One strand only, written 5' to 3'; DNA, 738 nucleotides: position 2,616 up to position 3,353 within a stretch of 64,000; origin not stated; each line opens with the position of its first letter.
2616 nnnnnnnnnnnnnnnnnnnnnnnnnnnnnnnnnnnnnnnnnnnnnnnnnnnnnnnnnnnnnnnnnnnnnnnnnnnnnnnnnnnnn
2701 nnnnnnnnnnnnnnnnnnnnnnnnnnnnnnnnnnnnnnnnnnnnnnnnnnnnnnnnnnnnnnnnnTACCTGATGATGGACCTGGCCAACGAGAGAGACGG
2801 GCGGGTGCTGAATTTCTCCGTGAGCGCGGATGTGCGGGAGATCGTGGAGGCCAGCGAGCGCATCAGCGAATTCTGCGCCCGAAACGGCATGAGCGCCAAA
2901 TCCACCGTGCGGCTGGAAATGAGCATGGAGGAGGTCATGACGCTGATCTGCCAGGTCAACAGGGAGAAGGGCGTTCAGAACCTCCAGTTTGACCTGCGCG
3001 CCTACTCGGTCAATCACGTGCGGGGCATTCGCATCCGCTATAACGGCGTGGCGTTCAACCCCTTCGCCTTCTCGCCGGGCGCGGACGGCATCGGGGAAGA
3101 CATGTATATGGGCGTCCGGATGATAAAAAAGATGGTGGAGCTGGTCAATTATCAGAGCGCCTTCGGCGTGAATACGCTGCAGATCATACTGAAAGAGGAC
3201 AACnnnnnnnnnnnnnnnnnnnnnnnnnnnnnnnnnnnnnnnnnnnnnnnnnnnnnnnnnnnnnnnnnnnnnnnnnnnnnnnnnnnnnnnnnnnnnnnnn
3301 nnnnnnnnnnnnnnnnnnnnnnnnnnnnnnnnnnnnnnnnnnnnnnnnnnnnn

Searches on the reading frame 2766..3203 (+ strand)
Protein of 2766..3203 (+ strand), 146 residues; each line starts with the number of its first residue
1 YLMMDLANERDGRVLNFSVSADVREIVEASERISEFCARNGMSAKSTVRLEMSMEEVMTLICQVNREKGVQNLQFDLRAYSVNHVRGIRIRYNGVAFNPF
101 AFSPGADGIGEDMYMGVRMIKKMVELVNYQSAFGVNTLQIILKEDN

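Call 28: search_protein_representatives(protein=window:2766-3203:+)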
Query: 146 residues. Proteins with E-value up to 0.001 (for the whole library): 322; up to 1e-10: 101; up to 1e-30: 4. The best 150 are listed.
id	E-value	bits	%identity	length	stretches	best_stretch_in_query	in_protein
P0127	1.9e-63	228.5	77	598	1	1-145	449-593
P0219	1.3e-54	199.9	69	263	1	2-144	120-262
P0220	2.3e-40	153.8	57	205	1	1-145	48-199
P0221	2.8e-33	130.9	77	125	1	64-145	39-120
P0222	1.2e-29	119.1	46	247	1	1-141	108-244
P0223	1.3e-29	119.0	46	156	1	1-142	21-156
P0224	2.1e-29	118.4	46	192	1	2-143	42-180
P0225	5.2e-29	117.1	50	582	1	2-141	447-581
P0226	8.4e-29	116.4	49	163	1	1-142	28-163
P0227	4.9e-27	110.7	45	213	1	1-142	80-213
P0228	5.0e-26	107.4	41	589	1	6-144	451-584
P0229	1.7e-24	102.5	45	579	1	1-141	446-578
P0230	2.4e-24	102.0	40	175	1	1-144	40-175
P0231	2.8e-24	101.8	41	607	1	2-143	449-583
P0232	3.0e-24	101.7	44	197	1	9-142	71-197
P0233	1.7e-23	99.3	43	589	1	1-143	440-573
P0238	1.2e-21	93.3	40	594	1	2-142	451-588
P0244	7.1e-20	87.6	39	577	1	2-141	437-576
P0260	4.6e-17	78.4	36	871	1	2-142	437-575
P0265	1.1e-15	74.0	35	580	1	2-141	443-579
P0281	1.6e-13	67.0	33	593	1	2-143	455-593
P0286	1.1e-12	64.3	33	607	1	4-144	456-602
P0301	1.4e-11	60.8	28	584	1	4-141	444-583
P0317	7.7e-11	58.3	30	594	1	1-141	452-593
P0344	2.9e-09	53.2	33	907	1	3-141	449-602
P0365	2.9e-08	50.0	28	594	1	2-142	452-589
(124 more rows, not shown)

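Call 30: search_protein_families(library=pfam, proteins=[window:2766-3203:+], max_evalue=10)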
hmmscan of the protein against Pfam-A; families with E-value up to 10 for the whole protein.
window:2766-3203:+ (146 aa): 1 family
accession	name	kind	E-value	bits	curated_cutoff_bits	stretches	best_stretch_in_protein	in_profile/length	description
PF13581.12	HATPase_c_2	-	2.3e-06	28.1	27.4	1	20-140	2-125/127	Histidine kinase-like ATPase domain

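Call 32: find_encoding_contigs(protein=P0228, flank=7000, max_places=2)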
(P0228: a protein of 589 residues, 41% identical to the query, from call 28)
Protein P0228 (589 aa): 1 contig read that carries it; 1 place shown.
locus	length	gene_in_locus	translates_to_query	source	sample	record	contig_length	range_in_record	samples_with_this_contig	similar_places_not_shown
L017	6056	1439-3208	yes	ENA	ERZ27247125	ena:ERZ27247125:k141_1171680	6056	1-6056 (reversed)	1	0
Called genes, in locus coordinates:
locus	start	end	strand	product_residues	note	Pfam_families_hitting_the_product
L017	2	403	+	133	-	?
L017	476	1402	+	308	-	PF00849:PseudoU_synth_2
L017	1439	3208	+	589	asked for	PF01554:MatE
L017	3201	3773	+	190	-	-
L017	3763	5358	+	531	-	PF07228:SpoIIE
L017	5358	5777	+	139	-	PF13581:HATPase_c_2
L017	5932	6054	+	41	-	?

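Call 37: find_encoding_contigs(protein=P0238, flank=7000, max_places=1)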
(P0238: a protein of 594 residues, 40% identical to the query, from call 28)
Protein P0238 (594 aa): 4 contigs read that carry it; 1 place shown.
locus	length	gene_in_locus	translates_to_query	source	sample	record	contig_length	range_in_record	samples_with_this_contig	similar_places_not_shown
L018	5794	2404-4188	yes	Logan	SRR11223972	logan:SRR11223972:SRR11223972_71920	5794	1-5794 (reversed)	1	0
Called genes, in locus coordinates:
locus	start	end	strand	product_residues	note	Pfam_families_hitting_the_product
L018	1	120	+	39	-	?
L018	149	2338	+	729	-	PF02463:SMC_N (faint), PF00664:ABC_membrane, PF00005:ABC_tran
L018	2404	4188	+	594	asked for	PF01554:MatE, PF13581:HATPase_c_2 (weak)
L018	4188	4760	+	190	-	PF00583:Acetyltransf_1 (weak)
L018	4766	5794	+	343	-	?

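Call 38: find_encoding_contigs(protein=P0301, flank=7000, max_places=1)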
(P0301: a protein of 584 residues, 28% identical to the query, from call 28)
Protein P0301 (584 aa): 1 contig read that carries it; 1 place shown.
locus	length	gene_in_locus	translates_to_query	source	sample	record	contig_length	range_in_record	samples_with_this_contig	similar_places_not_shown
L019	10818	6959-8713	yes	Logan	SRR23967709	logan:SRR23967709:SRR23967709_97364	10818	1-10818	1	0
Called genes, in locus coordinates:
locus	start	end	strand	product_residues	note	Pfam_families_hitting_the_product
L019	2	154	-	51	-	?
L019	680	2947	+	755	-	PF00497:SBP_bac_3, PF10613:Lig_chan-Glu_bd (weak), PF00497:SBP_bac_3, PF00528:BPD_transp_1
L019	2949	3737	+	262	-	PF00497:SBP_bac_3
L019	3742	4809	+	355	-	PF00005:ABC_tran, PF02463:SMC_N, PF13304:AAA_21 (weak)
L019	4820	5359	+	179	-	-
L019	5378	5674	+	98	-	PF01740:STAS, PF13466:STAS_2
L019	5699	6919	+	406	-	PF14691:Fer4_20, PF07992:Pyr_redox_2 (weak), PF00070:Pyr_redox (faint), PF01266:DAO (faint), PF07992:Pyr_redox_2, PF13450:NAD_binding_8, PF13738:Pyr_redox_3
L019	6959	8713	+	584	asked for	PF01554:MatE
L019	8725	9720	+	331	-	PF00583:Acetyltransf_1 (weak)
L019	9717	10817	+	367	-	?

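Call 39: find_encoding_contigs(protein=P0365, flank=7000, max_places=1)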
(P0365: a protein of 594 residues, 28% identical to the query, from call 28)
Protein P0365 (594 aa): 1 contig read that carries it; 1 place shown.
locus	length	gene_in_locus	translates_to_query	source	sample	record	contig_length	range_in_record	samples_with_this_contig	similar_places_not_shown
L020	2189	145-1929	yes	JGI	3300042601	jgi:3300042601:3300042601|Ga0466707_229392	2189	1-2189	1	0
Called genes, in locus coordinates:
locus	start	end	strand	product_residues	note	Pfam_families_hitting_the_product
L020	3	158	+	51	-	?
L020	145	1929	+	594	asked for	PF01554:MatE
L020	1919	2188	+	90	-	?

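Call 40: find_encoding_contigs(protein=P0281, flank=7000, max_places=1)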
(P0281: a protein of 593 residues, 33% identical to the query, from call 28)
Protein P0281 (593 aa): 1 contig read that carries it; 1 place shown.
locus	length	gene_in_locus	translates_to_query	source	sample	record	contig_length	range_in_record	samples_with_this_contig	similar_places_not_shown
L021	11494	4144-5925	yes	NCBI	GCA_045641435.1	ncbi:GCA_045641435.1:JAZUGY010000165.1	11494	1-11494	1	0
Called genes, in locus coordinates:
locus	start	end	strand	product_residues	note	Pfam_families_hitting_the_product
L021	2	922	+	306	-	?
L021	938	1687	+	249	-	PF01784:DUF34_NIF3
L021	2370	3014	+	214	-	PF00132:Hexapep, PF14602:Hexapep_2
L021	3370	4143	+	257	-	PF02675:AdoMet_dc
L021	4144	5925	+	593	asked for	PF01554:MatE, PF13581:HATPase_c_2 (weak)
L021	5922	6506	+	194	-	-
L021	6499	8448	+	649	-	PF00672:HAMP (weak), PF07228:SpoIIE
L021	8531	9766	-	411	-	PF00464:SHMT, PF00155:Aminotran_1_2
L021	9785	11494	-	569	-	?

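Call 64: search_solved_structures(query=A3, max_evalue=10, show_alignments=2)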
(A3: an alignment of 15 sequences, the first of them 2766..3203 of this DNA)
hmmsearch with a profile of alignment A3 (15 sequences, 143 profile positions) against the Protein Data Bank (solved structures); distinct sequences matched with E-value up to 10: 6.
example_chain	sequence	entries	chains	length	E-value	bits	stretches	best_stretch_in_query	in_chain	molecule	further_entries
6m36_A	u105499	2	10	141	0.081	15.9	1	43-131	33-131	Serine-protein kinase RsbW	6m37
1tid_A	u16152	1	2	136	0.091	15.7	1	9-100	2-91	Anti-sigma F factor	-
1th8_A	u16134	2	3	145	0.1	15.6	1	9-100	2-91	Anti-sigma F factor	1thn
1til_A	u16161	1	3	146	0.11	15.5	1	9-100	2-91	Anti-sigma F factor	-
1l0o_A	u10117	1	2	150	0.11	15.4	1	9-100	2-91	Anti-sigma F factor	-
9k09_D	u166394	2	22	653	1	12.4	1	41-96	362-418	Portal protein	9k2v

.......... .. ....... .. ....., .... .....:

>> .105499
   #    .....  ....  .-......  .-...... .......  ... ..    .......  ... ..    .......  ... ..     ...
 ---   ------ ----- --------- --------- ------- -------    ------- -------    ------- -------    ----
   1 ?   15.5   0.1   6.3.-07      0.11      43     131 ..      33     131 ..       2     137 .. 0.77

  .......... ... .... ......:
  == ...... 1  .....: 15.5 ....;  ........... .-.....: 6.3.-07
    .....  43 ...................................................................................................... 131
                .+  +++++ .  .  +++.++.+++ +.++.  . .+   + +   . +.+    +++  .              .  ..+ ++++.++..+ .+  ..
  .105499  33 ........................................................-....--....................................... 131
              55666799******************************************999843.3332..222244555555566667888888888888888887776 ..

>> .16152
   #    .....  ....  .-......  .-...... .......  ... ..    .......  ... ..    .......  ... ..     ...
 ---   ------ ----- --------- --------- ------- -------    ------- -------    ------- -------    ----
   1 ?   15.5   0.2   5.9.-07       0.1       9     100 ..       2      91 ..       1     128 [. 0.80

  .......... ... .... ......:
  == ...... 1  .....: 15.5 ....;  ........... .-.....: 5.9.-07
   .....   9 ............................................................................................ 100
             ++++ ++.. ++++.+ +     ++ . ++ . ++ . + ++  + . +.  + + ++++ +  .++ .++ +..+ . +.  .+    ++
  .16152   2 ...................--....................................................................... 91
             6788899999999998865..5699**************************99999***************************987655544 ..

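Call 70: search_protein_families(library=pfam, proteins=[P0260, P0344, L019:8725-9717:+, L019:4820-5356:+], max_evalue=0.01)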
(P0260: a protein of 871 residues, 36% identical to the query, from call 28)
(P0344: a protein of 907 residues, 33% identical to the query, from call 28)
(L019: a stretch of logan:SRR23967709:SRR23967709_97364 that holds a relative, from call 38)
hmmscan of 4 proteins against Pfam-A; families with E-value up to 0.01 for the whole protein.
P0260 (871 aa): 3 families
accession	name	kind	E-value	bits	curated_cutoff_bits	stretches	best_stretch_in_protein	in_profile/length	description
PF24391.1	HD-CE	-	3.3e-36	125.8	27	1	620-826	1-237/263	HD-CE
PF01554.23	MatE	-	2.4e-22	79.8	24.9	2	18-178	1-160/161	MatE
PF13581.12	HATPase_c_2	-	1.3e-05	25.6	27.4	1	456-571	3-123/127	Histidine kinase-like ATPase domain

P0344 (907 aa): 1 family
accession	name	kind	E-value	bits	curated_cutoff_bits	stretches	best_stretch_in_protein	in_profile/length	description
PF01554.23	MatE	-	7.8e-23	81.4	24.9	2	20-178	3-160/161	MatE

L019:8725-9717:+ (331 aa): 5 families
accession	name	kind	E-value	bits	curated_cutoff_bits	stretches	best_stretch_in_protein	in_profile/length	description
PF00583.31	Acetyltransf_1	-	5.9e-07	30.2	20.7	1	45-137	25-115/116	Acetyltransferase (GNAT) family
PF13508.13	Acetyltransf_7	-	0.0003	21.5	27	1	55-118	4-65/84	Acetyltransferase (GNAT) domain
PF13527.13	Acetyltransf_9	-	0.00052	20.5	25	1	15-113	3-104/127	Acetyltransferase (GNAT) domain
PF13673.13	Acetyltransf_10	-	0.00069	20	23.6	1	52-137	28-106/128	Acetyltransferase (GNAT) domain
PF13420.13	Acetyltransf_4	-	0.00083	19.9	24.3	1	41-152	35-148/155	Acetyltransferase (GNAT) domain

L019:4820-5356:+ (179 aa): 0 families

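Call 71: search_protein_families(library=pfam, proteins=[L019:9717-10817:+, L020:1919-2188:+, L018:4188-4757:+, L017:3201-3770:+, L021:5922-6503:+], max_evalue=0.1)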
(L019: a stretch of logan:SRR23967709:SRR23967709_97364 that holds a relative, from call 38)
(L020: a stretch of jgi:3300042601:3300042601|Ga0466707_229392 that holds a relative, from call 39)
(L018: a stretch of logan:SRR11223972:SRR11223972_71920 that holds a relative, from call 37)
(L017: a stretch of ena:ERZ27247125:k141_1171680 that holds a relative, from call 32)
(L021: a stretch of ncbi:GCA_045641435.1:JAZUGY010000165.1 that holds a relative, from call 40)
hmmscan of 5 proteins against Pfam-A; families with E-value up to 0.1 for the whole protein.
L019:9717-10817:+ (367 aa): 5 families
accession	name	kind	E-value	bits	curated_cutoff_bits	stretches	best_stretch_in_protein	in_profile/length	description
PF02743.24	dCache_1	-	6e-21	75.5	45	1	145-339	54-239/240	Cache domain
PF17201.10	Cache_3-Cache_2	-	2e-10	40.9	27.7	1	226-345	165-288/299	Cache 3/Cache 2 fusion domain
PF22673.2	MCP-like_PDC_1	-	2.4e-09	38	27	1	184-242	49-105/113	Methyl-accepting chemotaxis protein-like, first PDC sensor domain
PF08269.17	dCache_2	-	5.6e-05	22.9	26.5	1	252-312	198-257/298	Cache domain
PF17200.10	sCache_2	-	0.00013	22.4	25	0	251-279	44-73/155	Single Cache domain 2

L020:1919-2188:+ (90 aa): 0 families

L018:4188-4757:+ (190 aa): 2 families
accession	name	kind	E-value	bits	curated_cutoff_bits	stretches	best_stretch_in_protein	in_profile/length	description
PF00583.31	Acetyltransf_1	-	2.8e-06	28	20.7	1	35-152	17-116/116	Acetyltransferase (GNAT) family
PF13508.13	Acetyltransf_7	-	0.0087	16.9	27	1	72-154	13-84/84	Acetyltransferase (GNAT) domain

L017:3201-3770:+ (190 aa): 0 families

L021:5922-6503:+ (194 aa): 2 families
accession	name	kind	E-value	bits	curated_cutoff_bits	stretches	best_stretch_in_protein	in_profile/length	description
PF13508.13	Acetyltransf_7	-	0.00011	22.9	27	1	84-126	28-61/84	Acetyltransferase (GNAT) domain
PF00583.31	Acetyltransf_1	-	0.019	15.7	20.7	1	94-116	59-82/116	Acetyltransferase (GNAT) family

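Call 78: find_encoding_contigs(protein=P0317, flank=7000, max_places=1)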
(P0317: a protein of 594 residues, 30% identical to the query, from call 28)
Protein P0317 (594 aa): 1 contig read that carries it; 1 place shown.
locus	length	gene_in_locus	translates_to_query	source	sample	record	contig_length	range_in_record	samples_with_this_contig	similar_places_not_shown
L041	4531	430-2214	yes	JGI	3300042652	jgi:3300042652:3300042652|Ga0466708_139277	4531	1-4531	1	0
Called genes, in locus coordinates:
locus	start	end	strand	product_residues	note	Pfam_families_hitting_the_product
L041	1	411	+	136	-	?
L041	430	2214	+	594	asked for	PF01554:MatE, PF13581:HATPase_c_2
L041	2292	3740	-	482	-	PF00196:GerE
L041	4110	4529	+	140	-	?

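Call 79: find_encoding_contigs(protein=P0233, flank=7000, max_places=1)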
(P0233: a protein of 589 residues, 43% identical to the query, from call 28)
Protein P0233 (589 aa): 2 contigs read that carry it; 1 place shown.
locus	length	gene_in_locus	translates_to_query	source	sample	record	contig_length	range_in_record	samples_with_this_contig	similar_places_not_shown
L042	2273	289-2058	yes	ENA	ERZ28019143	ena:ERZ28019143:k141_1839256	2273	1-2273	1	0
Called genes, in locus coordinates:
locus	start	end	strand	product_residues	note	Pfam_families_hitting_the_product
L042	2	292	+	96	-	?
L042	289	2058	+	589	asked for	PF01554:MatE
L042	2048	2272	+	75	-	?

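Call 80: find_encoding_contigs(protein=P0286, flank=7000, max_places=1)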
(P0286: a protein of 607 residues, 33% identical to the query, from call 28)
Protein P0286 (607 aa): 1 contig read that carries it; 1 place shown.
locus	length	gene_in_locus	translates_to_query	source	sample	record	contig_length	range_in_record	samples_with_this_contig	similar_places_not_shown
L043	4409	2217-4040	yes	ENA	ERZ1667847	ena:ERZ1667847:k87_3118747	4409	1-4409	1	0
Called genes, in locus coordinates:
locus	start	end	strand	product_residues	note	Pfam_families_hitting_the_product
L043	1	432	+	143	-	?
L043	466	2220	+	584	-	PF12838:Fer4_7 (weak), PF13237:Fer4_10, PF02906:Fe_hyd_lg_C, PF00990:GGDEF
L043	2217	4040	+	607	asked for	PF01554:MatE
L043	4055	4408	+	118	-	?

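Call 81: search_protein_families(library=pfam, proteins=[L041:1-411:+, L042:2-292:+, L042:2048-2272:+, L043:4055-4408:+, L043:1-432:+, L041:4110-4529:+], max_evalue=0.05)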
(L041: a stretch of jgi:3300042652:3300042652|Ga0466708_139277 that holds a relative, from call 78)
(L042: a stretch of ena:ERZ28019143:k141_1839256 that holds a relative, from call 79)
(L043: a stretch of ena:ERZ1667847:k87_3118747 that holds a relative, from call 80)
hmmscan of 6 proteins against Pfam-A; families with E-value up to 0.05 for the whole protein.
L041:1-411:+ (136 aa): 2 families
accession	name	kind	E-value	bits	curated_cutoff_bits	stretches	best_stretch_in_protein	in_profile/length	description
PF03129.25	HGTP_anticodon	-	3.1e-20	72.6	21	1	32-125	1-93/94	Anticodon binding domain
PF13676.11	TIR_2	-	0.018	16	28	1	38-77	3-42/122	TIR domain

L042:2-292:+ (96 aa): 1 family
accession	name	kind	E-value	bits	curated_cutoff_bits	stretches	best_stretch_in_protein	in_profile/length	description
PF14397.11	ATPgrasp_ST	-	2.1e-14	53.8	31.4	1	2-74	198-269/278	Sugar-transfer associated ATP-grasp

L042:2048-2272:+ (75 aa): 2 families
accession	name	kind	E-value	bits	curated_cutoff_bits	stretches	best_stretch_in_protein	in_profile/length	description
PF03321.19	GH3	-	3.2e-17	63.2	23.6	1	10-75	8-73/304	GH3 family N-terminal domain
PF04845.19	PurA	-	0.033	14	25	1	2-67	152-214/219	PurA ssDNA and RNA-binding protein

L043:4055-4408:+ (118 aa): 0 families

L043:1-432:+ (143 aa): 2 families
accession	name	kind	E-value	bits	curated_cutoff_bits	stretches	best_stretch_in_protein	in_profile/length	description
PF17864.7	AAA_lid_4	-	7.4e-30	103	27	1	1-64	11-74/74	RuvB AAA lid domain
PF05491.19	RuvB_C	-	4.1e-28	97.6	24.7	1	66-135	2-71/72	RuvB C-terminal winged helix domain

L041:4110-4529:+ (140 aa): 1 family
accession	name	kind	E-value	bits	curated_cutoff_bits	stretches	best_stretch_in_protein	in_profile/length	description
PF00781.29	DAGK_cat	-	2.4e-11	43.7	23.6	1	5-130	3-121/125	Diacylglycerol kinase catalytic domain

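Call 85: list_cluster_members(proteins=[P0281, P0216, P0225, P0231, P0244, P0265, P0260, P0344])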
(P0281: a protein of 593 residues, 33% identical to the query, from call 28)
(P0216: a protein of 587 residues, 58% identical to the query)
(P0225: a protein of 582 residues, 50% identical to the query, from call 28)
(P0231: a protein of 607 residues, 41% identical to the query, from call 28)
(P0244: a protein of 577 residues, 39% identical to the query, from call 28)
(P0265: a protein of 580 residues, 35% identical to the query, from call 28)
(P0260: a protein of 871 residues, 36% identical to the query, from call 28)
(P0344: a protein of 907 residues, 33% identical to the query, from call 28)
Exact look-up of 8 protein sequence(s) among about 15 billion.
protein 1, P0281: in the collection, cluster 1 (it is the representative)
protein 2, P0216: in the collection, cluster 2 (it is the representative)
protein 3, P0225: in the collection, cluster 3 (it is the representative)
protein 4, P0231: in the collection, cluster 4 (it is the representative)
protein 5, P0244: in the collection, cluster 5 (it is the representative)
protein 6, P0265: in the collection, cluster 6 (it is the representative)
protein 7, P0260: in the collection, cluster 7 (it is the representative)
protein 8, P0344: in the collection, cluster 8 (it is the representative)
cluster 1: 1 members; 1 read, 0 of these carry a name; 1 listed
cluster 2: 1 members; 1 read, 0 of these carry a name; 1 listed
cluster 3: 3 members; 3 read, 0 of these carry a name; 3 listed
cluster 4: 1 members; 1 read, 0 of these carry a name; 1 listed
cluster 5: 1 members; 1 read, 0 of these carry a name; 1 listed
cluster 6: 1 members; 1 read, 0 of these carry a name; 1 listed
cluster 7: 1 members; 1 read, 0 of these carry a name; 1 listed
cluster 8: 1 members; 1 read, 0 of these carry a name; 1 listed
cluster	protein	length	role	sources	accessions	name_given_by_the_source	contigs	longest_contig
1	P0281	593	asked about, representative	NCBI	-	-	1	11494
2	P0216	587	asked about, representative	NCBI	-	-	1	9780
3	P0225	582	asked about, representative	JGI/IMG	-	-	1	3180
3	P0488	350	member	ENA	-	-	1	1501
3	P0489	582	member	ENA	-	-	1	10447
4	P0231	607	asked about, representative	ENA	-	-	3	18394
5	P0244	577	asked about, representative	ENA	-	-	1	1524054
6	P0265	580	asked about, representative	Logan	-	-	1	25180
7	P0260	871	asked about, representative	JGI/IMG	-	-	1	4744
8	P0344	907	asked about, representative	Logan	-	-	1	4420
